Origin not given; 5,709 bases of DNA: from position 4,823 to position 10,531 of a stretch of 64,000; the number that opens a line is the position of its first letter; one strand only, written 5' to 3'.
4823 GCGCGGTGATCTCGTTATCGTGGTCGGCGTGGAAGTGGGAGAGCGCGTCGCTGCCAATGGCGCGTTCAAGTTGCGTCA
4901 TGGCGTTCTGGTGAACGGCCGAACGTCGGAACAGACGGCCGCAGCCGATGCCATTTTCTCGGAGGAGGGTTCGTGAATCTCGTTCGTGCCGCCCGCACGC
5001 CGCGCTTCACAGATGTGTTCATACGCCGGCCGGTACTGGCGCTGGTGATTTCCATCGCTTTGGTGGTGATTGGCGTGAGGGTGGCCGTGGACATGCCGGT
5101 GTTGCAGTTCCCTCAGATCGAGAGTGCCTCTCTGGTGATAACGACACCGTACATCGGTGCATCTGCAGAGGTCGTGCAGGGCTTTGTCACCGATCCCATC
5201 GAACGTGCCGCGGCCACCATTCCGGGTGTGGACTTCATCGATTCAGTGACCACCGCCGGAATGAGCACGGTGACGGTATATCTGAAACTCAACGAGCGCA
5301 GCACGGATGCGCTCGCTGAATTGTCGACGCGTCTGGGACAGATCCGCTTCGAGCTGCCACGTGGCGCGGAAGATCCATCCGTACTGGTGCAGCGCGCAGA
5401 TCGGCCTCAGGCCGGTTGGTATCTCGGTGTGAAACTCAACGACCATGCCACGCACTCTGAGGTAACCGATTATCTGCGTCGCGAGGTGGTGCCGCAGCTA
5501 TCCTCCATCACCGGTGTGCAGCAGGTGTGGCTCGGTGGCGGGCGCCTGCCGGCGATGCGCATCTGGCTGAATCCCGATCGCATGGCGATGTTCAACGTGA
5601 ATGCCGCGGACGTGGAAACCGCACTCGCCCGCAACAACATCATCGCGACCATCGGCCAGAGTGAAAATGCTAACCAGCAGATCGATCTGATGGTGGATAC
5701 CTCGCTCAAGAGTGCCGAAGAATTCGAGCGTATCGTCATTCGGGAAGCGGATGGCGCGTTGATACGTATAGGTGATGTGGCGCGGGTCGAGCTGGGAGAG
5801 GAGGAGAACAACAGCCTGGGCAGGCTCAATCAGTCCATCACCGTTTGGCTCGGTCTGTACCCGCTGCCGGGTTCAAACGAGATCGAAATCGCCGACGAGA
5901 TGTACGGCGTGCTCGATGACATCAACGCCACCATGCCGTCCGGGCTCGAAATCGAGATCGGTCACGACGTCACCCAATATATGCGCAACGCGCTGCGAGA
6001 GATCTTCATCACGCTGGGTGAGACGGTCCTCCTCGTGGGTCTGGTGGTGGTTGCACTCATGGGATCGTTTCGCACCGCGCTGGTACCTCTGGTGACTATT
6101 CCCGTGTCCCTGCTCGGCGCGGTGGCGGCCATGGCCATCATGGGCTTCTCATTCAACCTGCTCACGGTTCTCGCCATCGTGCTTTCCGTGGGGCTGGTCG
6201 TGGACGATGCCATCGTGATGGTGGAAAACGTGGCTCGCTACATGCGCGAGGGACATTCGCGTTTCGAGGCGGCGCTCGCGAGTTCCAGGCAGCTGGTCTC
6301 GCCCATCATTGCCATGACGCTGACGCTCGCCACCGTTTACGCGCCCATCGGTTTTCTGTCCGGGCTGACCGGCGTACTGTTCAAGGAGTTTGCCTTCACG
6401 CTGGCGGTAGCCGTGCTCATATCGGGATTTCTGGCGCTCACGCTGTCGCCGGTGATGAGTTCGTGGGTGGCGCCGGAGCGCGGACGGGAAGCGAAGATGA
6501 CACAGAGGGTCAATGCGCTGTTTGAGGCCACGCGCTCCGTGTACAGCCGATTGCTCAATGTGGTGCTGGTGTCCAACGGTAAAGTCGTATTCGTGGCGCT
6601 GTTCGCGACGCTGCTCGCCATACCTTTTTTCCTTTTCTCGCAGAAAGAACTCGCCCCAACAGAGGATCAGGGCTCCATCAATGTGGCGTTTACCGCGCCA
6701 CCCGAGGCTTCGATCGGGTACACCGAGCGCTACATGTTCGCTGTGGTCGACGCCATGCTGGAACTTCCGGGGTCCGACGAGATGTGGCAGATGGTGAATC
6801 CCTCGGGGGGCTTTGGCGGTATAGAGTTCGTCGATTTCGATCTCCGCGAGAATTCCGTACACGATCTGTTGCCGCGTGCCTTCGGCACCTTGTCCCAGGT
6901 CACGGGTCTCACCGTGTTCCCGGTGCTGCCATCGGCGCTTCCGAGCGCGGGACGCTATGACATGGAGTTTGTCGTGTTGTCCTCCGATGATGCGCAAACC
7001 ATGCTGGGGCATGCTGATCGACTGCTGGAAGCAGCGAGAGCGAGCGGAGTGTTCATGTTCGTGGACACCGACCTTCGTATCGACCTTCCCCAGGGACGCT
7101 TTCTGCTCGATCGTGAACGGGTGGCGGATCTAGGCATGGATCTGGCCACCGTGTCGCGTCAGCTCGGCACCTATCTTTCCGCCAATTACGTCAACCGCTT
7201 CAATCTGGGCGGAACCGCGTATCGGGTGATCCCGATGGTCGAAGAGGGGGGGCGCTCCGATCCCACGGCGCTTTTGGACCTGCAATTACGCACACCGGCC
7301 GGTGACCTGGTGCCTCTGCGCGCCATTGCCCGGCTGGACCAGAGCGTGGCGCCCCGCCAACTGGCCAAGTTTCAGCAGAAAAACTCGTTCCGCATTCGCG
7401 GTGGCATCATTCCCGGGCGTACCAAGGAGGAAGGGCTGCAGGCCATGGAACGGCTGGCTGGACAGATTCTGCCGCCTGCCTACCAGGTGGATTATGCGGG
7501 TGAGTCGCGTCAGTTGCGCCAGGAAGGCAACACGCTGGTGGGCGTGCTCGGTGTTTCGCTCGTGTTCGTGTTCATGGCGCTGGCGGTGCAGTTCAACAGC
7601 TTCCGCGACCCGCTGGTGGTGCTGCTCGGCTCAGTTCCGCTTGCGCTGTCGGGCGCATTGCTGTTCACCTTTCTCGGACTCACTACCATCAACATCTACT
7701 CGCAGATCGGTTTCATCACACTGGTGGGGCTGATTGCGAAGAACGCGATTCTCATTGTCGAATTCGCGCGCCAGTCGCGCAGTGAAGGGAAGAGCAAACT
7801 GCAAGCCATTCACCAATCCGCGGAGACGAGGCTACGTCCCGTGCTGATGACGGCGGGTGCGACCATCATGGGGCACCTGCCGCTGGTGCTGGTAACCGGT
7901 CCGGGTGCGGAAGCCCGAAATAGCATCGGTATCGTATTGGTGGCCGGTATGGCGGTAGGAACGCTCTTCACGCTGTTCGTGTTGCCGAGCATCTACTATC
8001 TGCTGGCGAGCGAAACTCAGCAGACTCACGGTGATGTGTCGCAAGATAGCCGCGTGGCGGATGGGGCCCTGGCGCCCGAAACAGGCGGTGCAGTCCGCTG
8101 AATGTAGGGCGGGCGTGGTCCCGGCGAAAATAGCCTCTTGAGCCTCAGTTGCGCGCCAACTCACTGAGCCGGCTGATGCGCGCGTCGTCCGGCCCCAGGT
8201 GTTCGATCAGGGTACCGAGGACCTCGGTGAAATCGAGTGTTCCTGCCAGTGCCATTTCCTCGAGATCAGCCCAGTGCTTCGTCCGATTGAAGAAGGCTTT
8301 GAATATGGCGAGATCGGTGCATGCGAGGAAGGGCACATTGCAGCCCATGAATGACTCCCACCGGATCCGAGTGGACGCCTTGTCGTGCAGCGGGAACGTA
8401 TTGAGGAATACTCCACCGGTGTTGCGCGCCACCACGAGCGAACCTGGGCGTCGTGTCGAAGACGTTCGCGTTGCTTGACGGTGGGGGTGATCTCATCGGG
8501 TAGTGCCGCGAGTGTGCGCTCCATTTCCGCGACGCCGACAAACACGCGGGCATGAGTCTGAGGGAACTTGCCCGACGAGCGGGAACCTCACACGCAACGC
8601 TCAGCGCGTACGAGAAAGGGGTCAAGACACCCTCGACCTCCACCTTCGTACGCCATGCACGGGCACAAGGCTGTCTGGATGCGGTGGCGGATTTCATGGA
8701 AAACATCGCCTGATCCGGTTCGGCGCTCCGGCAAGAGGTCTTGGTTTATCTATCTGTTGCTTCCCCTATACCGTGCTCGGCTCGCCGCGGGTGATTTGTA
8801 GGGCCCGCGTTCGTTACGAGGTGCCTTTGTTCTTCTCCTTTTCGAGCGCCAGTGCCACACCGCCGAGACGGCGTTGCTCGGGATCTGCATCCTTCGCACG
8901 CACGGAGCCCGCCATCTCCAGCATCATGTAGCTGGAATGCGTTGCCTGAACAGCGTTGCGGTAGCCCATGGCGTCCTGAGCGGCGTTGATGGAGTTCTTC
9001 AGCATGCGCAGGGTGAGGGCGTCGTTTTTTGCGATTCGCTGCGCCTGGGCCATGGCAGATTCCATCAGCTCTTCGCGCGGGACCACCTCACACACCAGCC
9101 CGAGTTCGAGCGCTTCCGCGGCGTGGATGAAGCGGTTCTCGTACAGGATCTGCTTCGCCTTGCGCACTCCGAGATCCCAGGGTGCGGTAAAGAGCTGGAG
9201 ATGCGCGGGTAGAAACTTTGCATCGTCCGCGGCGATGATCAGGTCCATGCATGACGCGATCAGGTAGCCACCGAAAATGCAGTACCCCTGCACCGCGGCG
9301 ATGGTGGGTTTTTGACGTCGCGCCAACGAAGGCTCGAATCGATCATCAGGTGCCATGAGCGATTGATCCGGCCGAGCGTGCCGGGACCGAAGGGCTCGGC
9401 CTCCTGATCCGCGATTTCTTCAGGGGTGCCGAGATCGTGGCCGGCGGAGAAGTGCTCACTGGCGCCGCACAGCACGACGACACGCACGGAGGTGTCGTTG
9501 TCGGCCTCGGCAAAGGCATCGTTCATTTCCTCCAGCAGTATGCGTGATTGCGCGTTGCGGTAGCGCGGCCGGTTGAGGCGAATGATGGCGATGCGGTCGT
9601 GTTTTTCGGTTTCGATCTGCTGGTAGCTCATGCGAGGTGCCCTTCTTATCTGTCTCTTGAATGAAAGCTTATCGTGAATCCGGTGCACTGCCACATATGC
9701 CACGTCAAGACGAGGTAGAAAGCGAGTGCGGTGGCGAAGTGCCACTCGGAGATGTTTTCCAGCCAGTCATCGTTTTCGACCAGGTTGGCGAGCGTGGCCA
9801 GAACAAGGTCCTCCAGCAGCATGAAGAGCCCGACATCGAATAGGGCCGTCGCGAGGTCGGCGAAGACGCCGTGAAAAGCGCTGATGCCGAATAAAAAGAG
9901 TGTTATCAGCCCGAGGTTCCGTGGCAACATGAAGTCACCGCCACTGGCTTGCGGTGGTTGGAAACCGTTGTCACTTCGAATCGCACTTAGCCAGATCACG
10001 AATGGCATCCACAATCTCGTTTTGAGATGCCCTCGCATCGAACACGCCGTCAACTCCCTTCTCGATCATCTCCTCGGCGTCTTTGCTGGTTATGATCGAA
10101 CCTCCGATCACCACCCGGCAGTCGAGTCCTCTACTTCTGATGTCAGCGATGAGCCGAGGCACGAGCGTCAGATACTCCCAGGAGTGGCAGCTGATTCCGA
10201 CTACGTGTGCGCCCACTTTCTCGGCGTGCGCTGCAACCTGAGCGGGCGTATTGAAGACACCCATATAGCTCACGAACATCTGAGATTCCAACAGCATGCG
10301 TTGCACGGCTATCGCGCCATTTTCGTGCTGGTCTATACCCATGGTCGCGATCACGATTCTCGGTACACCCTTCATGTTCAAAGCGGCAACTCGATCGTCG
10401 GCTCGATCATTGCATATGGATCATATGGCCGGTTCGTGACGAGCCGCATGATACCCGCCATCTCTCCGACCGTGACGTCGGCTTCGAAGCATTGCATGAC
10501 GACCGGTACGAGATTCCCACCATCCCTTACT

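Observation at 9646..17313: Two split acyl-CoA mutases in one co-directional array with a single MeaB chaperone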

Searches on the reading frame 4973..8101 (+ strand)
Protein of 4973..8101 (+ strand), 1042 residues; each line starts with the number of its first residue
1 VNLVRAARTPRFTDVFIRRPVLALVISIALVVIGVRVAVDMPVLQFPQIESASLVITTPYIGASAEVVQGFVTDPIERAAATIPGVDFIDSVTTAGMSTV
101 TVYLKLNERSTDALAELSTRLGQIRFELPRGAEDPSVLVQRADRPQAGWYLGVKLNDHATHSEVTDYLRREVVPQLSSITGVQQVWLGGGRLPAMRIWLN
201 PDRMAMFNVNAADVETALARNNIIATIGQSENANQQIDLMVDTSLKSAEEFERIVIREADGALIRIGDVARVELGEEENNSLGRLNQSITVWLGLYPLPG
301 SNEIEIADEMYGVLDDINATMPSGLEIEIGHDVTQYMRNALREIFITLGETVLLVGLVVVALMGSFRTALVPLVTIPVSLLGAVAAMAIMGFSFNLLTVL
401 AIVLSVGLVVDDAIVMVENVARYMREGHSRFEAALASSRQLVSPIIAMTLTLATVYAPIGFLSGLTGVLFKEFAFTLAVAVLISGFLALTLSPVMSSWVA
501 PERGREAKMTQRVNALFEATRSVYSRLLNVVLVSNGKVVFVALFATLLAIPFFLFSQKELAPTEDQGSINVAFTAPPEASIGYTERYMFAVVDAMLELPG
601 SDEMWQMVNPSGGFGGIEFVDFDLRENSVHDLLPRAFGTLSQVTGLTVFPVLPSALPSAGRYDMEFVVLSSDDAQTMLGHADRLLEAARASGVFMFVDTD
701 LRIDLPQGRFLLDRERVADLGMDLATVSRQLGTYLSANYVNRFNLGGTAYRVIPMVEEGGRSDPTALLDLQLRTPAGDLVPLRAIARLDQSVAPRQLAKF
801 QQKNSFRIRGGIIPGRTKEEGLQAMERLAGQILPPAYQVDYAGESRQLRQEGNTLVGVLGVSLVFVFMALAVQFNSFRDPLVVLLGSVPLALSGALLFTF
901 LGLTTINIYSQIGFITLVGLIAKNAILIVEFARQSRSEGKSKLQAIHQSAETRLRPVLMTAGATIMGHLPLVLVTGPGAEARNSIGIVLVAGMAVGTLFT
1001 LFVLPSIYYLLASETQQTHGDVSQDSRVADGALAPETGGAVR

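Call 7: search_protein_families(library=pfam, proteins=[window:4973-8101:+], max_evalue=0.0001)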
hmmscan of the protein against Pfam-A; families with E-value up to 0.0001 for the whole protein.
window:4973-8101:+ (1042 aa): 3 families
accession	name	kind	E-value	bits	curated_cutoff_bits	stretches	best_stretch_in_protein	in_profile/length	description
PF00873.25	ACR_tran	-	1.1e-235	785.3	28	1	13-1011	2-1020/1021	AcrB/AcrD/AcrF family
PF03176.21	MMPL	-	2.5e-12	46.8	20.5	2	338-498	139-301/333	MMPL family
PF02355.23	SecD_SecF_C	-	8.8e-06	25.7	20.5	0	857-1011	35-186/189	Protein export membrane protein SecD/SecF, C-terminal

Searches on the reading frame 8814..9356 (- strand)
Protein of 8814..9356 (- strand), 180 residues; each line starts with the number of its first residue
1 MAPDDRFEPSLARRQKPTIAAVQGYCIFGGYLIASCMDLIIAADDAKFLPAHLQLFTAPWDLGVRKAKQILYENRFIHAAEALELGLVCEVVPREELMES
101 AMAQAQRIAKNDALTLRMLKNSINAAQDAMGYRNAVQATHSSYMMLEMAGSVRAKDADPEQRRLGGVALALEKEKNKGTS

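Call 4: search_protein_families(library=pfam, proteins=[window:8814-9356:-], max_evalue=0.01)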
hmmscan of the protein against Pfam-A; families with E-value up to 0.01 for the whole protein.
window:8814-9356:- (180 aa): 2 families
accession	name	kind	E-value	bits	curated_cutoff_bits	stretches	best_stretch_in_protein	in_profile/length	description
PF00378.25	ECH_1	-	1.1e-23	84.3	27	1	13-130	86-211/251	Enoyl-CoA hydratase/isomerase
PF01343.23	Peptidase_S49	-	0.0016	18.9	24.9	0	13-44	4-35/154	Peptidase family S49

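Call 5: search_protein_families(library=ncbifam, proteins=[window:8814-9356:-], max_evalue=0.01)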
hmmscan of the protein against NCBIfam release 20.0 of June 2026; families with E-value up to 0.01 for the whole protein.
window:8814-9356:- (180 aa): 64 families (the best 25 are shown)
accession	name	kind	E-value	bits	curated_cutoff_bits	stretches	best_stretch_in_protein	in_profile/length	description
NF006140.0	PRK08290.1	subfamily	1.2e-38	133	280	1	15-141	122-255/292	enoyl-CoA hydratase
NF006128.0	PRK08272.1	subfamily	5.2e-23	81.7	257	1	9-135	126-258/308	crotonase/enoyl-CoA hydratase family protein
NF004781.0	PRK06127.1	subfamily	1.9e-20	73.6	291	1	10-129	101-229/269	enoyl-CoA hydratase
NF051848.1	EnCoAHydtEchA19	equivalog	2.4e-20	73.2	400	1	12-141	92-229/258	enoyl-CoA hydratase EchA19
NF005637.0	PRK07396.1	equivalog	1.1e-19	70.9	380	1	15-147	107-250/273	1,4-dihydroxy-2-naphthoyl-CoA synthase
NF004517.0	PRK05862.1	equivalog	3.4e-19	69.3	396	1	11-128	90-216/257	enoyl-CoA hydratase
NF004796.0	PRK06144.1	subfamily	7.2e-19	68.3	272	1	10-129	97-226/262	enoyl-CoA hydratase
NF006699.0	PRK09245.1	subfamily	1e-18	67.6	354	1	10-129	98-226/266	crotonase/enoyl-CoA hydratase family protein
NF005925.0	PRK07938.1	equivalog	1.4e-18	67.2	260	1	13-128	92-213/252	enoyl-CoA hydratase family protein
NF004840.0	PRK06190.1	equivalog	1.6e-18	67.3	253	1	9-142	90-232/260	enoyl-CoA hydratase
NF004475.0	PRK05809.1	subfamily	5.4e-18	65.4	394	1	13-126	95-217/260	short-chain-enoyl-CoA hydratase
TIGR01929.1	menB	equivalog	1.3e-16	61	342.7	1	15-149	97-242/259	1,4-dihydroxy-2-naphthoyl-CoA synthase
NF006007.0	PRK08138.1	subfamily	2.3e-16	59.9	355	1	6-129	89-221/261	enoyl-CoA hydratase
NF007239.0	PRK09674.1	equivalog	2.5e-15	56.7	371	1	11-129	90-217/257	2,3-dehydroadipyl-CoA hydratase PaaF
NF004524.0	PRK05869.1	equivalog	8e-15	54.8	326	1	12-159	96-251/254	enoyl-CoA hydratase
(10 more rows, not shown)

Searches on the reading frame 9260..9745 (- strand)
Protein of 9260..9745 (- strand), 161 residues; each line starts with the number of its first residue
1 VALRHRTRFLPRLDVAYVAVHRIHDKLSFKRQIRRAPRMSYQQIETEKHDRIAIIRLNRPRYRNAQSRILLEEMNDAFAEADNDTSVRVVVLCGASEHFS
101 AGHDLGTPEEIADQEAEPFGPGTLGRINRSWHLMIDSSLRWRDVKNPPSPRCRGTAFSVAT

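Call 4: search_protein_families(library=pfam, proteins=[window:9260-9745:-], max_evalue=0.01)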
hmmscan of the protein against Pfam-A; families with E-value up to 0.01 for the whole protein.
window:9260-9745:- (161 aa): 2 families
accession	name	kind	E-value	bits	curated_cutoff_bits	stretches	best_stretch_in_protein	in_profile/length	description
PF00378.25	ECH_1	-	1.3e-13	51.3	27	1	48-107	2-61/251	Enoyl-CoA hydratase/isomerase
PF16113.10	ECH_2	-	7e-07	29.5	27.2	1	53-107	2-57/335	Enoyl-CoA hydratase/isomerase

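Call 5: search_protein_families(library=ncbifam, proteins=[window:9260-9745:-], max_evalue=0.01)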
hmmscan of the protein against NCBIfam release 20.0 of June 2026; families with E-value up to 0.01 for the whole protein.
window:9260-9745:- (161 aa): 59 families (the best 25 are shown)
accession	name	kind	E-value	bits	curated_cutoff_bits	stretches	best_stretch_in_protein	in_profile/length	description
NF006140.0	PRK08290.1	subfamily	1.6e-27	96.4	280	1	39-156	5-133/292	enoyl-CoA hydratase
NF004840.0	PRK06190.1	equivalog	5.7e-17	62.2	253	1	42-109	4-71/260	enoyl-CoA hydratase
NF051848.1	EnCoAHydtEchA19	equivalog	1.6e-16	60.7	400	1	44-112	2-70/258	enoyl-CoA hydratase EchA19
NF006109.0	PRK08260.1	subfamily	1.6e-16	60.4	320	1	39-117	1-79/296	enoyl-CoA hydratase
NF006128.0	PRK08272.1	subfamily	3.3e-15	56.1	257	1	34-115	5-86/308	crotonase/enoyl-CoA hydratase family protein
NF006008.0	PRK08139.1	equivalog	1.7e-14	54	313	1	39-105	8-74/266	enoyl-CoA hydratase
NF004857.0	PRK06210.1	equivalog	3.5e-14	52.9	341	1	38-116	4-83/275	enoyl-CoA hydratase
NF005864.0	PRK07799.1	equivalog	4.5e-14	52.3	316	1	43-109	9-75/266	crotonase/enoyl-CoA hydratase family protein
NF004794.0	PRK06142.1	equivalog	6.8e-14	52.2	308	1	40-108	4-72/273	crotonase/enoyl-CoA hydratase family protein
NF006108.0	PRK08259.1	equivalog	1.1e-13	51.3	273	1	42-126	3-87/256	crotonase/enoyl-CoA hydratase family protein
NF005126.0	PRK06563.1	subfamily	1.2e-13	51.1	261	1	40-115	5-80/263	crotonase/enoyl-CoA hydratase family protein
NF005699.0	PRK07509.1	equivalog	2e-13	50.6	249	1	40-148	2-106/267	crotonase/enoyl-CoA hydratase family protein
NF004517.0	PRK05862.1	equivalog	7.5e-13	48.6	396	1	39-109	1-71/257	enoyl-CoA hydratase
NF006013.0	PRK08150.1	subfamily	1.2e-12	47.7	232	1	43-112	7-74/259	crotonase/enoyl-CoA hydratase family protein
NF005879.0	PRK07827.1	equivalog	1.4e-12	47.4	283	1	42-111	7-76/261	enoyl-CoA hydratase family protein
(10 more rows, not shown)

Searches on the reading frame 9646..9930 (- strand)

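Call 4: search_protein_families(library=pfam, proteins=[window:9646-9930:-], max_evalue=0.01)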
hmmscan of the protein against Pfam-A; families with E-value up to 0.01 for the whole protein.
window:9646-9930:- (94 aa): 0 families

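Call 5: search_protein_families(library=ncbifam, proteins=[window:9646-9930:-], max_evalue=0.01)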
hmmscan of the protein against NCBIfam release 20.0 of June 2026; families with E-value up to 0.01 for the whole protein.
window:9646-9930:- (94 aa): 1 family
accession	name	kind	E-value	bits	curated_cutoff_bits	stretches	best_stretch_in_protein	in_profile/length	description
NF045962.1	MAG2810_fam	equivalog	0.00096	18.2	175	1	28-83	53-108/394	MAG2810 family protein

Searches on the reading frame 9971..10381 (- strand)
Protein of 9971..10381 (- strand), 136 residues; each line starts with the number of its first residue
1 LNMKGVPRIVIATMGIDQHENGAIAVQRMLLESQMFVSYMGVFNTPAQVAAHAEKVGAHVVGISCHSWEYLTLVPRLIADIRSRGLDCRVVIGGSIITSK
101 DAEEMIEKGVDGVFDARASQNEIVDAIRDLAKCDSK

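Call 4: search_protein_families(library=pfam, proteins=[window:9971-10381:-], max_evalue=0.01)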
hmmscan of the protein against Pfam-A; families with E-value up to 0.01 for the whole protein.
window:9971-10381:- (136 aa): 2 families
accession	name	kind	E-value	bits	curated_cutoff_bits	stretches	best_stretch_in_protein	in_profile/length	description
PF02310.24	B12-binding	-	2.4e-14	53.6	32.1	1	8-114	2-110/121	B12 binding domain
PF00121.24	TIM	-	0.0068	16.4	20.1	0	85-121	198-234/245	Triosephosphate isomerase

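Call 5: search_protein_families(library=ncbifam, proteins=[window:9971-10381:-], max_evalue=0.01)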
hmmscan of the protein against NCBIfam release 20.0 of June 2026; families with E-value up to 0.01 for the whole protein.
window:9971-10381:- (136 aa): 9 families
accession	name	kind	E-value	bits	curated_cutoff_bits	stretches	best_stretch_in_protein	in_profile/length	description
TIGR00640.1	acid_CoA_mut_C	subfamily_domain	2e-22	79.6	57.45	1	7-129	3-125/132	methylmalonyl-CoA mutase C-terminal domain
NF006944.0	PRK09426.1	equivalog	8.7e-19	66.9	876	1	7-126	590-709/721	methylmalonyl-CoA mutase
NF002612.0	PRK02261.1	equivalog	6.6e-06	25.7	110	1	8-129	5-132/148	methylaspartate mutase subunit S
TIGR02082.1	metH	equivalog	8.5e-05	20.3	1010.85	1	8-114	735-843/1182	methionine synthase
NF052513.1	TransRegCarH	equivalog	0.00012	21.4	400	1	7-105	165-259/274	HTH-type transcriptional repressor CarH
TIGR01501.1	MthylAspMutase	equivalog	0.00013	21.7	135.8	1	8-128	3-129/134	methylaspartate mutase subunit S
NF007024.0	PRK09490.1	equivalog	0.0039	15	1497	1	6-100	751-845/1234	methionine synthase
NF047995.1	corrinoid_MtgC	exception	0.0052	16.3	310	1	8-105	94-193/215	glycine betaine-specific corrinoid protein MtgC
NF010112.0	PRK13585.1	equivalog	0.0091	15.6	243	0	75-118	64-106/241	1-(5-phosphoribosyl)-5-[(5-phosphoribosylamino)methylideneamino]imidazole-4-carboxamide isomerase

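Call 15: find_encoding_contigs(protein=window:9971-10381:-, flank=10000, max_places=4)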
Protein window:9971-10381:- (136 aa): 3 contigs read that carry it; 3 places shown.
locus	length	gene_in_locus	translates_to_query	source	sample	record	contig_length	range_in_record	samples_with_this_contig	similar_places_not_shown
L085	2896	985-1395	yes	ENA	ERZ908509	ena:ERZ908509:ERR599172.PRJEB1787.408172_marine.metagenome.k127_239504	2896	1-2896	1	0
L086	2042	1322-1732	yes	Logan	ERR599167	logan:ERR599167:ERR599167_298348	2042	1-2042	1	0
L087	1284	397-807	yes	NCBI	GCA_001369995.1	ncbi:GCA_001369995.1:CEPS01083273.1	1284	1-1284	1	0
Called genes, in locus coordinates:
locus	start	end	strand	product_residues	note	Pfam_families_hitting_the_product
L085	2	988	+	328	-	?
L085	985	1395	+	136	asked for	PF02310:B12-binding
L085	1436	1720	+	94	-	-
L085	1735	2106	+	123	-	PF00378:ECH_1, PF16113:ECH_2 (weak)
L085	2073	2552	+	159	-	PF00378:ECH_1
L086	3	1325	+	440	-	?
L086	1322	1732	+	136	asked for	PF02310:B12-binding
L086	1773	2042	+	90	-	?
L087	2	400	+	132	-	?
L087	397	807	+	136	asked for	PF02310:B12-binding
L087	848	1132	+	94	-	-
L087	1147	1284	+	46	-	?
